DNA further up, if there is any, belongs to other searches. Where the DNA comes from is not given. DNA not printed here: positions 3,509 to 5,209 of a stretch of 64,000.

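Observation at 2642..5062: Prenyl diphosphate synthase translationally coupled to an unknown 467-aa helical protein with an NSE/DTE-like motif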

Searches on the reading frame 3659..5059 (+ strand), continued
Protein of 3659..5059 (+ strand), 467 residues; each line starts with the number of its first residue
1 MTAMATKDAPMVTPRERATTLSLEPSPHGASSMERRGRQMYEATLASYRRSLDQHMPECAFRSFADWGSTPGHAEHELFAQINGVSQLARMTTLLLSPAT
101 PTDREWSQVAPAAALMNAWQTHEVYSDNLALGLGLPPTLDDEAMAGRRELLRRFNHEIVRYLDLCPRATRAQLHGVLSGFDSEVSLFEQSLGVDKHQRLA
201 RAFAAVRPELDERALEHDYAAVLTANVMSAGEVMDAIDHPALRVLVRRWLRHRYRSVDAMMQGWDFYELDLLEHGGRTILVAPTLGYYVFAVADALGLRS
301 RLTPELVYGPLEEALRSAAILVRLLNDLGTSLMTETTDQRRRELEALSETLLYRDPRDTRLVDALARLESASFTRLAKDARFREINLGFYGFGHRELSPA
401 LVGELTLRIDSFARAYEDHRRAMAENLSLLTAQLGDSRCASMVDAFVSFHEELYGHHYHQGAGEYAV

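Call 55: search_solved_structures(query=A2, max_evalue=10, show_alignments=3)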
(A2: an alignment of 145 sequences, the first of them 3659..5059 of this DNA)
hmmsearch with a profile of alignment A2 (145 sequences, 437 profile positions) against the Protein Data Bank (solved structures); distinct sequences matched with E-value up to 10: 3.
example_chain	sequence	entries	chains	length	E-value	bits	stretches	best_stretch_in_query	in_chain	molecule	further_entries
4yvq_A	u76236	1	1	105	0.014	17.4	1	312-404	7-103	Glutamyl-tRNA reductase 1, chloroplastic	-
4n7r_A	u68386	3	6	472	0.39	12.7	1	312-404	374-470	Glutamyl-tRNA reductase 1, chloroplastic | Glutamyl-tRNA reductase 1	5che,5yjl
5zz8_I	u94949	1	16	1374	2.1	10.3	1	290-340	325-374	Major capsid protein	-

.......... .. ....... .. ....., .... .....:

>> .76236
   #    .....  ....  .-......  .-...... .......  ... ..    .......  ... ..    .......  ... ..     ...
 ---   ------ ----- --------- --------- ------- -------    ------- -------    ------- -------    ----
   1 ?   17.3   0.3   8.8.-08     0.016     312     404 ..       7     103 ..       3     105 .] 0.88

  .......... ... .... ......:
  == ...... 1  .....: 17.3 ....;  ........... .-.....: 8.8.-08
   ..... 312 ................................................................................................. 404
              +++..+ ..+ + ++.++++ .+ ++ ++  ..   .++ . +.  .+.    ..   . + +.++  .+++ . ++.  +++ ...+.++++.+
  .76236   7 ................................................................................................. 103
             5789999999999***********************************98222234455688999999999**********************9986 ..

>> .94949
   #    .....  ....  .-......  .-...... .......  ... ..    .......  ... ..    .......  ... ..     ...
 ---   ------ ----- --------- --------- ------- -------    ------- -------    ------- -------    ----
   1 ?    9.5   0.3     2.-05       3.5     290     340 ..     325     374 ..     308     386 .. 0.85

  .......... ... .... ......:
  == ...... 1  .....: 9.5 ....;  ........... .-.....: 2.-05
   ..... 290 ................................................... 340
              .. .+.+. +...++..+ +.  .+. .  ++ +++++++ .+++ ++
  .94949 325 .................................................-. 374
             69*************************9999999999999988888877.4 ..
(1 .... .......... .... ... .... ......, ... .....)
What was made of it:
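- Tried and rejected: A 145-sequence profile against PDB sequences gave only chance hits (glutamyl-tRNA reductase at E 0.014, a capsid protein) and no terpene synthase (call 55).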

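Call 56: search_protein_families(library=pfam, alignment_id=A1, max_evalue=5)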
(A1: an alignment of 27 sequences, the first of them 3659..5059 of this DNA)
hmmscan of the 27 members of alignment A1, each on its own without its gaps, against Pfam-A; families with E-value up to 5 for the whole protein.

A. member 1, window:3659-5059:+ (467 aa): 0 families

B. families by the number of members that match (of 27 scanned): 13 families
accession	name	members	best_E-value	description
PF19086.5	Terpene_syn_C_2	5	0.023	Terpene synthase family 2, C-terminal metal binding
PF16026.10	MIEAP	1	0.025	Mitochondria-eating protein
PF16159.10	FOXP-CC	1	0.026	FOXP coiled-coil domain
PF14407.11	Frankia_peptide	1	0.026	Ribosomally synthesized peptide prototyped by Frankia Franean1_4349.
PF07176.17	DUF1400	1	0.04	Alpha/beta hydrolase of unknown function (DUF1400)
PF13763.11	DUF4167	1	0.043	Domain of unknown function (DUF4167)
PF15611.11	EH_Signature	1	0.087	EH_Signature domain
PF17722.6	IFTAP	1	0.12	Intraflagellar transport-associated protein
PF10810.13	DUF2545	1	0.12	Protein of unknown function (DUF2545)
PF18014.7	Acetyltransf_18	1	0.14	Acetyltransferase (GNAT) domain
PF11265.14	Med25_VWA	1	0.15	Mediator complex subunit 25 von Willebrand factor type A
PF11799.13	IMS_C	1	0.35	impB/mucB/samB family C-terminal domain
PF18286.6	T3SS_ExsE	1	0.87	Type III secretion system ExsE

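Call 57: find_encoding_contigs(protein=window:3659-5059:+, flank=3000, max_places=3)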
Protein window:3659-5059:+ (467 aa): no gene with exactly this product is on record in the collection.
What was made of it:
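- Tried and rejected: The exact 467-aa protein is not on record (call 57).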

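Call 61: find_homologous_proteins(query=A2, max_evalue=1e-10)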
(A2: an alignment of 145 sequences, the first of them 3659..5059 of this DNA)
Query A2 (145 sequences) (467 aa, profile of the alignment): 27 proteins with E <= 1e-10 among 8000 candidates.
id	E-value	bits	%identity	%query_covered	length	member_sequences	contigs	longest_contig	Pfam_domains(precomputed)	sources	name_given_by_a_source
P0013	2.1e-170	585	33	94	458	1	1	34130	-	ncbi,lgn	-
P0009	2.4e-167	575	36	95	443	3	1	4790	-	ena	-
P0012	3.6e-165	568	34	92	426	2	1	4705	-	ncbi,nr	ncbi:MAG TPA: hypothetical protein VFL17_02460 [Anaerolineae bacterium]|nr:hypothetical protein [Ana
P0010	5.0e-164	564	35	91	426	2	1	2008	-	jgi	jgi:hypothetical protein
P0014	2.0e-161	556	32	93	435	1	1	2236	-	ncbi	-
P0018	9.2e-159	547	32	93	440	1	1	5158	-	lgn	-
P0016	5.4e-158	544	33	91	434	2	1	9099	-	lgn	-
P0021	2.2e-154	533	30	93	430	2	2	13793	-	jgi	jgi:hypothetical protein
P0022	1.6e-150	520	29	90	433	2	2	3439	-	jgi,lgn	jgi:hypothetical protein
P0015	3.8e-150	519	35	93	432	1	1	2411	-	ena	-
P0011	6.9e-147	508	36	92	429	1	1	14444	-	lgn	-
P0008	1.3e-146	507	36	95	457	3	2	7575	-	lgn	-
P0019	1.2e-145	504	30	99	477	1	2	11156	-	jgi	jgi:hypothetical protein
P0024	1.6e-145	503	30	94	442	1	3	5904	-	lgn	-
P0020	1.1e-136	474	32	91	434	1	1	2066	-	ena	-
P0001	1.1e-132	461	51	93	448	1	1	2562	-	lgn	-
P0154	6.8e-128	445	25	76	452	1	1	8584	-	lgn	-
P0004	6.6e-127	442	43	93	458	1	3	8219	-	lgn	-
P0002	1.1e-124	435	44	92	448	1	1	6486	-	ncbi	-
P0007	3.6e-121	423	42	92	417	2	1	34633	-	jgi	jgi:hypothetical protein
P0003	1.3e-119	418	45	88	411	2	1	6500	-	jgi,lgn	-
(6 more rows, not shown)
